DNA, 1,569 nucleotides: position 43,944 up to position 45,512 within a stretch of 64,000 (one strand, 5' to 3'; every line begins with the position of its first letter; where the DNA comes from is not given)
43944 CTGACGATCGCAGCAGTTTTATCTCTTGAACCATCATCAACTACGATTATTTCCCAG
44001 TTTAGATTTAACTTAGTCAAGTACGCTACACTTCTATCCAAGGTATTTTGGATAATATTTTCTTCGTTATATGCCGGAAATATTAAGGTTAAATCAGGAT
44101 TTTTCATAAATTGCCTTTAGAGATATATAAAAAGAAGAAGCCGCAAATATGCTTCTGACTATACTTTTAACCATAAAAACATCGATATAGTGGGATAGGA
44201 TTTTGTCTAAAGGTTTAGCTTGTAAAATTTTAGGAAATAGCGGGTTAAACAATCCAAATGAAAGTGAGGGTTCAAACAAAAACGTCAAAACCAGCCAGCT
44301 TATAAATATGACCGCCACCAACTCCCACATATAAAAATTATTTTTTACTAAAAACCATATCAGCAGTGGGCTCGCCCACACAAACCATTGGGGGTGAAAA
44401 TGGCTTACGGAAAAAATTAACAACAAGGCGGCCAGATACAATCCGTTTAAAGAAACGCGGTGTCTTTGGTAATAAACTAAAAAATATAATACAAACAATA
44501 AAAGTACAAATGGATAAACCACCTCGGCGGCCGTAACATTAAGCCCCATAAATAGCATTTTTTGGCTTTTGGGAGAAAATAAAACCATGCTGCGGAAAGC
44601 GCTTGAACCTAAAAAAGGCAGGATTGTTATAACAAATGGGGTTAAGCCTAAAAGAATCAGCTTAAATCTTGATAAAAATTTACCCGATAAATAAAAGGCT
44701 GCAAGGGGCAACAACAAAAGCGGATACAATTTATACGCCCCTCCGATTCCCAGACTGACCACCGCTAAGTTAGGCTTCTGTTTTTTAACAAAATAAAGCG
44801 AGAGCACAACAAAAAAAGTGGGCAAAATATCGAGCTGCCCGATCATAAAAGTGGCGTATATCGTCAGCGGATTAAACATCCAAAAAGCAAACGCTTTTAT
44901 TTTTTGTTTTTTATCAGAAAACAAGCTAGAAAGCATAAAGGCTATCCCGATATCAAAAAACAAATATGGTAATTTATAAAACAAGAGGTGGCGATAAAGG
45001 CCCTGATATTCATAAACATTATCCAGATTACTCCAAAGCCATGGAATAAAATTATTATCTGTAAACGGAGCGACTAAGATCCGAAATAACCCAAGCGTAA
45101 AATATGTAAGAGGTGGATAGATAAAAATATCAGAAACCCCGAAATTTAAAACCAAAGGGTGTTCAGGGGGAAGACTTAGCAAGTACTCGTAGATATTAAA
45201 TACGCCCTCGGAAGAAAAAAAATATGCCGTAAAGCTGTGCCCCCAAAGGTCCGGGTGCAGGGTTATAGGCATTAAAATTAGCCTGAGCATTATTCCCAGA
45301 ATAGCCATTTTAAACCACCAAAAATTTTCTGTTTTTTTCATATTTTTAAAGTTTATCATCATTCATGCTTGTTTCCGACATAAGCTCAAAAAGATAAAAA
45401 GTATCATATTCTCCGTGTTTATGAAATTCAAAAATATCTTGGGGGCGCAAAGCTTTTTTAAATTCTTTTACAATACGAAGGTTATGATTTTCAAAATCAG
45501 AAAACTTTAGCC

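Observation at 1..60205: A ~60-kb super-locus of paralogous GT-C-type membrane glycosyltransferases with repeated Gtr-like donor modules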

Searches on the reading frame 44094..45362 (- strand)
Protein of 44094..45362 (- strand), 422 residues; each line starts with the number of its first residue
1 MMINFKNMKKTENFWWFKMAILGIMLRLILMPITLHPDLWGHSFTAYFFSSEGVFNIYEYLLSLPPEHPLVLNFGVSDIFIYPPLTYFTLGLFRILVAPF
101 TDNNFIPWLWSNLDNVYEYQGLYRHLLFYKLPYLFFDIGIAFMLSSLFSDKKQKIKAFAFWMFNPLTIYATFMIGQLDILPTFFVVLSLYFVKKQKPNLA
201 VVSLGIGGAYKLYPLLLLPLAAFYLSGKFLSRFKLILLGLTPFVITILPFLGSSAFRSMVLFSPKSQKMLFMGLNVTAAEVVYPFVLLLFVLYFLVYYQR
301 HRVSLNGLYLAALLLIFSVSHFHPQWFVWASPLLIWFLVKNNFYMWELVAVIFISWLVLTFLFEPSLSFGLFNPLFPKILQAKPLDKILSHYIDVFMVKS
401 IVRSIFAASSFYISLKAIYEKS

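Call 8: search_protein_families(library=pfam, proteins=[window:44094-45362:-], max_evalue=0.01)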
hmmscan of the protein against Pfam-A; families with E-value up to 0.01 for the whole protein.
window:44094-45362:- (422 aa): 0 families

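Call 27: search_protein_families(library=pfam, proteins=[window:44094-45362:-], max_evalue=10)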
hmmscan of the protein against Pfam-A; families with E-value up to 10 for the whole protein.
window:44094-45362:- (422 aa): 1 family
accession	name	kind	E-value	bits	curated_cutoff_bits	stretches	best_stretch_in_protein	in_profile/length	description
PF09594.16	GT87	-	0.053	13.7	25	1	155-278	52-184/237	Glycosyltransferase family 87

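Call 83: search_protein_families(library=ncbifam, proteins=[window:44094-45362:-], max_evalue=0.01)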
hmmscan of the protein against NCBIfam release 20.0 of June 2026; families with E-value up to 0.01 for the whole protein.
window:44094-45362:- (422 aa): 0 families
